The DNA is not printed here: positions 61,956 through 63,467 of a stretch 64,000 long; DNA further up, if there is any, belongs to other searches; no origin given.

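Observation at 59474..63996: Three tandem FG-GAP beta-propeller lipoproteins coupled by ATGA overlaps, preceded by a Pro-rich single-pass membrane protein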

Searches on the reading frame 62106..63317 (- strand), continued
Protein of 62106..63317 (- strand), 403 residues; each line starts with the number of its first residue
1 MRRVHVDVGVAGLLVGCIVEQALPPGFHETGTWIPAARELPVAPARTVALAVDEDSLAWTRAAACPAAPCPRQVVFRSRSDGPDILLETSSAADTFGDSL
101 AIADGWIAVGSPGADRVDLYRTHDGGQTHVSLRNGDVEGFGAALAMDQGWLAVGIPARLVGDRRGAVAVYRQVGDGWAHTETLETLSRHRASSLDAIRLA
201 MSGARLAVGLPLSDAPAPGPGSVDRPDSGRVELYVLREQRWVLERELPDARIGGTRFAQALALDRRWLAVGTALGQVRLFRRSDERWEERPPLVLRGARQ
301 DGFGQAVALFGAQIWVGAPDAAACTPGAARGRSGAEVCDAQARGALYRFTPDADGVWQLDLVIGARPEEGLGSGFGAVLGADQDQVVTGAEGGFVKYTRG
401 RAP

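Call 51: find_encoding_contigs(protein=P0041, flank=9000, max_places=2)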
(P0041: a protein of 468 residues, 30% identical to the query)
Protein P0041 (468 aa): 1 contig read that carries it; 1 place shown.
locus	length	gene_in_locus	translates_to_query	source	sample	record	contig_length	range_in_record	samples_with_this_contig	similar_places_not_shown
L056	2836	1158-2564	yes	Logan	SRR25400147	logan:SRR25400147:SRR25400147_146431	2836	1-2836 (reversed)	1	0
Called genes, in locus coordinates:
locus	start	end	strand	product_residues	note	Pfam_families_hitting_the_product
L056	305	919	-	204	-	PF01925:TauE (faint), PF01169:GDT1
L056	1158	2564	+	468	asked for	PF14312:FG-GAP_2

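Call 61: find_related_loci(query=L001:8305-8880:+, collection=metagenome_contigs, flank=7000)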
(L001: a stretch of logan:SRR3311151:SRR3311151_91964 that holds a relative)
Query L001:8305-8880:+ (192 aa) in metagenome_contigs; peptide patterns used: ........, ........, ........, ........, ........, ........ (x = any residue, [..] = any of these).
390 stretches matched a pattern; 90 encode a relative of the query (tblastn E <= 1e-3); the best 80 are kept; 80 distinct loci.
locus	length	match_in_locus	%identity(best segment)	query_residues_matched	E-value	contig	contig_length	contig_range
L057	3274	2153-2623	48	21-176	4e-39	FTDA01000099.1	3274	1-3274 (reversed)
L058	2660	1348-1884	43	9-183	3e-38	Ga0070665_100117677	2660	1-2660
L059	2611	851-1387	43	9-183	3e-38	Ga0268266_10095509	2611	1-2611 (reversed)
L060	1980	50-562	45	16-184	4e-37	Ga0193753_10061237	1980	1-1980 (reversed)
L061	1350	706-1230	48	12-181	1e-37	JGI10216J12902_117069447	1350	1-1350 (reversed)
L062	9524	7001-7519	43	21-192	3e-36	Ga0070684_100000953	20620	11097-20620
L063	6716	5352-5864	44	16-184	2e-36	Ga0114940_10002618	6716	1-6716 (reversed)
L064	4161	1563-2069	45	6-176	3e-36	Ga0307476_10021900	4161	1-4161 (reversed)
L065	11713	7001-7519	43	21-192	3e-36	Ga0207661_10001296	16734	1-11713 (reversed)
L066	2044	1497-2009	43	16-184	4e-36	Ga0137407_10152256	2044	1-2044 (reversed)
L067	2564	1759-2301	46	17-190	1e-35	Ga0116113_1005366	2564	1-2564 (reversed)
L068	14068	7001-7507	44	18-184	1e-35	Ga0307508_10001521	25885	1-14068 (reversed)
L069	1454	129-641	43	16-184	3e-36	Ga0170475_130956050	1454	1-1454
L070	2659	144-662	46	17-183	7e-36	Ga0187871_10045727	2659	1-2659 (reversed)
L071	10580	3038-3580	46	17-190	1e-35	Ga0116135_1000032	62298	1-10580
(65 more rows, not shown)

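Call 66: search_protein_representatives(protein=P0038)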
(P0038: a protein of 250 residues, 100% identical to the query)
Query: 250 residues. Proteins with E-value up to 0.001 (for the whole library): 980; up to 1e-10: 7; up to 1e-30: 1. The best 150 are listed.
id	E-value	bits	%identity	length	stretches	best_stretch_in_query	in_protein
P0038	1.7e-144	496.4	100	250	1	1-250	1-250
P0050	2.3e-22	96.6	43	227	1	12-242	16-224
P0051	8.7e-13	65.2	41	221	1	9-239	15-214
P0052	9.7e-12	61.8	36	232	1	8-245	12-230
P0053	3.2e-11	60.1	39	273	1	73-248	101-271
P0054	6.7e-11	59.0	39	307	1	48-246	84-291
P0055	6.8e-11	59.0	34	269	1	19-247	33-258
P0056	2.8e-10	57.0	40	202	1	41-244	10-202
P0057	5.8e-10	56.0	35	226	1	9-234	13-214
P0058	7.4e-10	55.6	34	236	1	10-248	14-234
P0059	1.1e-09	55.0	37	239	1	7-244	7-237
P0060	1.7e-09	54.4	38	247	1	8-238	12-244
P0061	2.6e-09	53.8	35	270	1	11-245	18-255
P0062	3.0e-09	53.7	37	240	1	44-244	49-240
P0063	3.6e-09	53.4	39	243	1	107-247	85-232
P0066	6.8e-09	52.5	36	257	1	10-244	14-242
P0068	1.5e-08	51.4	30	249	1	5-241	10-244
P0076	2.4e-08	50.7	37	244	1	22-240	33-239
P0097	8.7e-08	48.9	38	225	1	9-245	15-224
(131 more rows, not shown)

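Call 67: find_encoding_contigs(protein=P0050, flank=9000, max_places=4)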
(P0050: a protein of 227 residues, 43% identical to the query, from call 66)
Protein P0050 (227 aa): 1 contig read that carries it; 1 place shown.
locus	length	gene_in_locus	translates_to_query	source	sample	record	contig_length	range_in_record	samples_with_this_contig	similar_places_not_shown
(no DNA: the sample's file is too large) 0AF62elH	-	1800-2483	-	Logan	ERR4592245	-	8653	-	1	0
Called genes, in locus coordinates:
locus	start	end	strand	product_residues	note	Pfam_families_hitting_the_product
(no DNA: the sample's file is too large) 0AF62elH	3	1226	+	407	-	?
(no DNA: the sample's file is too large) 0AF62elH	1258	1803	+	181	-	PF13384:HTH_23 (faint), PF04542:Sigma70_r2, PF08281:Sigma70_r4_2, PF04545:Sigma70_r4 (weak)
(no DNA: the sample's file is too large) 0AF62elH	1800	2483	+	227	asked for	-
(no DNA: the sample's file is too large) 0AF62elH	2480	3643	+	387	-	PF14312:FG-GAP_2 (faint)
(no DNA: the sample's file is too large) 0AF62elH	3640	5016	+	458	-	PF14312:FG-GAP_2 (faint)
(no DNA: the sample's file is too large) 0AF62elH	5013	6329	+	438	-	PF14312:FG-GAP_2 (weak)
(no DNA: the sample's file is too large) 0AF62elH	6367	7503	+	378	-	PF08240:ADH_N (weak), PF00107:ADH_zinc_N (weak)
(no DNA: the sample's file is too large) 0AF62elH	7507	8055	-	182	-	-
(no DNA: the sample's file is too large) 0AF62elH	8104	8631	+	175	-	-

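Call 69: find_encoding_contigs(protein=P0051, flank=9000, max_places=4)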
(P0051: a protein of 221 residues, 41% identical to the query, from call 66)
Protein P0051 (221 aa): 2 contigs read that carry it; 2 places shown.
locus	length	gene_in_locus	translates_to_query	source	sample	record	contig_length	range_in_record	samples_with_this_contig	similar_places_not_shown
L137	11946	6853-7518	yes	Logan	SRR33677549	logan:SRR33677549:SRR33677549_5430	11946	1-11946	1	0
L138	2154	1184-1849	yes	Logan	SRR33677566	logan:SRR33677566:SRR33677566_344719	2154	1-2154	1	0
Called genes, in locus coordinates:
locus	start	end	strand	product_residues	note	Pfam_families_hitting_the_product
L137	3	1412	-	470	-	?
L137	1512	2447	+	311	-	PF00648:Peptidase_C2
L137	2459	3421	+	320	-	PF08240:ADH_N, PF00107:ADH_zinc_N, PF13602:ADH_zinc_N_2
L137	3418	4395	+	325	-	PF00756:Esterase, PF01738:DLH (weak), PF00561:Abhydrolase_1 (weak), PF12697:Abhydrolase_6 (weak), PF00326:Peptidase_S9 (weak), PF08840:BAAT_C (weak)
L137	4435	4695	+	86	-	-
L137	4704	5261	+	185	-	-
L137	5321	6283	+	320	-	-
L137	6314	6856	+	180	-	PF04542:Sigma70_r2, PF08281:Sigma70_r4_2, PF04545:Sigma70_r4 (weak)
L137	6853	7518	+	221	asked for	-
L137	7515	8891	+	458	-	PF14312:FG-GAP_2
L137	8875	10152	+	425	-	PF14312:FG-GAP_2 (faint)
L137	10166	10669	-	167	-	PF04493:Endonuclease_5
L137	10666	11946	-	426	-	?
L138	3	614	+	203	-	?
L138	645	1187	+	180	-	PF04542:Sigma70_r2, PF08281:Sigma70_r4_2, PF04545:Sigma70_r4 (weak)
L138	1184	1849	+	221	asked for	-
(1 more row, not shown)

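Call 70: find_encoding_contigs(protein=P0052, flank=9000, max_places=4)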
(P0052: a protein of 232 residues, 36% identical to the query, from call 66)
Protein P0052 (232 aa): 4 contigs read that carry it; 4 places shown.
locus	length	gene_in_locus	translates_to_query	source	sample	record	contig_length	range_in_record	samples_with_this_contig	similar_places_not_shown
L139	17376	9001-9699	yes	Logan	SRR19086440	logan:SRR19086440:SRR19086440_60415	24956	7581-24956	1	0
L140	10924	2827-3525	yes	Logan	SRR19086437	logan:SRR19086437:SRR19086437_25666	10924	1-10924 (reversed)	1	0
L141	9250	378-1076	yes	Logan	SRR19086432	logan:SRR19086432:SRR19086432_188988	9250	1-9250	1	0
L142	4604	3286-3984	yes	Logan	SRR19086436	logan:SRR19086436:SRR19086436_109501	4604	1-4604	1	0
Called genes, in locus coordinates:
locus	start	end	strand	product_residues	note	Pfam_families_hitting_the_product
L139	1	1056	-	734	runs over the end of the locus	-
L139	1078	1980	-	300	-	PF02574:S-methyl_trans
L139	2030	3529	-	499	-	-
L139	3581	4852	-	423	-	PF25021:TEN_NHL, PF01436:NHL (weak)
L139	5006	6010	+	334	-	PF00089:Trypsin, PF13365:Trypsin_2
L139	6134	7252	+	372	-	PF00089:Trypsin, PF13365:Trypsin_2 (weak)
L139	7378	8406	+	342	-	-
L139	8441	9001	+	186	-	PF13384:HTH_23 (faint), PF04542:Sigma70_r2, PF08281:Sigma70_r4_2, PF04545:Sigma70_r4 (weak)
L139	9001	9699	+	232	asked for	-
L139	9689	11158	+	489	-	PF14312:FG-GAP_2 (faint)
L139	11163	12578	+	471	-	PF14312:FG-GAP_2 (faint)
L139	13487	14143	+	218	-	PF14224:DUF4331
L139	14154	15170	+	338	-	-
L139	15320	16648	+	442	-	PF13424:TPR_12 (faint), PF12569:NatA_aux_su (faint), PF13181:TPR_8 (faint), PF14559:TPR_19 (faint)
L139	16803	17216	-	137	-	-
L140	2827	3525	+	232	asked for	-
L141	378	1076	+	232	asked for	-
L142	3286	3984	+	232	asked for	-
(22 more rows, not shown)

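Call 74: list_cluster_members(proteins=[P0057, P0066, P0097, P0058, P0068, P0060, P0050, P0055, P0076, P0062])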
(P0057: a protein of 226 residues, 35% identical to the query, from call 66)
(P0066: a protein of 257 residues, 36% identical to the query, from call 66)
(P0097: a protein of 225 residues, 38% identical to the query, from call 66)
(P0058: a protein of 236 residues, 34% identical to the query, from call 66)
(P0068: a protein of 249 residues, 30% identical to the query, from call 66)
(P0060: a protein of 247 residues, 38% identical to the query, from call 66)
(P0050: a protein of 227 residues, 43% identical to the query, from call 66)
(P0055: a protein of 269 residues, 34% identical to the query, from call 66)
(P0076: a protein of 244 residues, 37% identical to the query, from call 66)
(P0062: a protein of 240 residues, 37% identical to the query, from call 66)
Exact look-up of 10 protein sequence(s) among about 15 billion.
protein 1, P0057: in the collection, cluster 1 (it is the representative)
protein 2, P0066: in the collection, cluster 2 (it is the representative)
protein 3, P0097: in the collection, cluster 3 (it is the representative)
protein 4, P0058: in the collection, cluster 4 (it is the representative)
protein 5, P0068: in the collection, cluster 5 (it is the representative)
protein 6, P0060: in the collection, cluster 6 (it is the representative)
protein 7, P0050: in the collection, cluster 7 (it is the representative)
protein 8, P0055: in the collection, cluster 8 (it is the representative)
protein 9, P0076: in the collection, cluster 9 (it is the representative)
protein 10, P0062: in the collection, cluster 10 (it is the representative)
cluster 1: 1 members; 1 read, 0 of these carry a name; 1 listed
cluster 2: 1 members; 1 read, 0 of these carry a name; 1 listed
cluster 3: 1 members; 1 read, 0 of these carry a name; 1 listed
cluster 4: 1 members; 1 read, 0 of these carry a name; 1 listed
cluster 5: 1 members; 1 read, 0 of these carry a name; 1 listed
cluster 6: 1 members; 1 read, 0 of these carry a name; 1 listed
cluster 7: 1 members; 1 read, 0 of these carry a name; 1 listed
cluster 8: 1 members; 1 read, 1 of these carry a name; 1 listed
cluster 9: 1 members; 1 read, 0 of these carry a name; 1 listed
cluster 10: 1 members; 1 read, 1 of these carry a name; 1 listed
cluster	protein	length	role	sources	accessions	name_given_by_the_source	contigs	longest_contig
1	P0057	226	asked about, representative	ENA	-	-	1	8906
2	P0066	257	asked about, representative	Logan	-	-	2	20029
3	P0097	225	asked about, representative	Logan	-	-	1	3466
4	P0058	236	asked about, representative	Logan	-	-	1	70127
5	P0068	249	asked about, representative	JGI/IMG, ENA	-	-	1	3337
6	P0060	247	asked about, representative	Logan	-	-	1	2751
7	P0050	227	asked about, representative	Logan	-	-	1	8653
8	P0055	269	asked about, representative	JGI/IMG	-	hypothetical protein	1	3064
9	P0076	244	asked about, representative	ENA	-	-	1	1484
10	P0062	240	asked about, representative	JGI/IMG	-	hypothetical protein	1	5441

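Call 75: find_encoding_contigs(protein=P0066, flank=9000, max_places=3)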
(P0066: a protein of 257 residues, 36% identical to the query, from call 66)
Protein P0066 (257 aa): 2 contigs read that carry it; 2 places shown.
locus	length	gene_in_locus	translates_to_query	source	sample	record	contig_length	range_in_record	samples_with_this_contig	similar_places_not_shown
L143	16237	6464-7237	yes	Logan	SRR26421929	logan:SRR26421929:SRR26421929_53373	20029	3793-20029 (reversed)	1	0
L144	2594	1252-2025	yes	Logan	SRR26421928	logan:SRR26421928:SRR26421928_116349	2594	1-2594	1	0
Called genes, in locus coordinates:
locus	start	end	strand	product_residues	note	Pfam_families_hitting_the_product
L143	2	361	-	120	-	?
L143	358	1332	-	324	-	PF00793:DAHP_synth_1, PF03102:NeuB (weak)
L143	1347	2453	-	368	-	PF00348:polyprenyl_synt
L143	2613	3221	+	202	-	PF12802:MarR_2 (faint), PF24034:DUF7343 (weak), PF13545:HTH_Crp_2 (faint)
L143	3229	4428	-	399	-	PF00491:Arginase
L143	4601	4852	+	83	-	PF02410:RsfS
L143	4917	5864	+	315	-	-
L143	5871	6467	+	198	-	PF04542:Sigma70_r2 (weak), PF08281:Sigma70_r4_2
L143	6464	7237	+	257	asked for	-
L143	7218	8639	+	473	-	PF14312:FG-GAP_2 (weak)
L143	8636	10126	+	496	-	PF14312:FG-GAP_2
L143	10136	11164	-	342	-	PF13646:HEAT_2 (weak)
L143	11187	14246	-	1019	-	PF04151:PPC (faint)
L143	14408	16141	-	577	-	PF08757:CotH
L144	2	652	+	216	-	?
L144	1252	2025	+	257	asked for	-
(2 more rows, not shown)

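Call 86: predict_structure(alignment_id=A4)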
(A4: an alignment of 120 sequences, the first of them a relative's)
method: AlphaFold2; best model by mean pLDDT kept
length: 250 residues; sequences in the alignment: 120
mean_pLDDT: 77.2   pTM: 0.49
mean pLDDT of the five models: 77.2, 76.8, 76.2, 75.7, 75.6
residues with pLDDT >= 90: 107; 70-90: 42; 50-70: 60; < 50: 41
segments of 3 or more residues with pLDDT < 50: 1-4, 52-81, 83-88
pLDDT, mean of each block of 10 residues (from residue 1): 65 91 87 91 78 46 46 45 48 63 63 68 70 62 70 72 97 98 98 96 98 97 98 98 86
secondary structure, 60 per line:
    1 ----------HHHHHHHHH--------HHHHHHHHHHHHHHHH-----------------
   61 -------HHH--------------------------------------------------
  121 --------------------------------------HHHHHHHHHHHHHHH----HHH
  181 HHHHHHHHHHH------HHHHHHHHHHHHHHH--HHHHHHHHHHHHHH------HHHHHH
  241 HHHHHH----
elements in order: H11-19 H28-43 H159-173 H178-191 H198-212 H215-228 H235-246
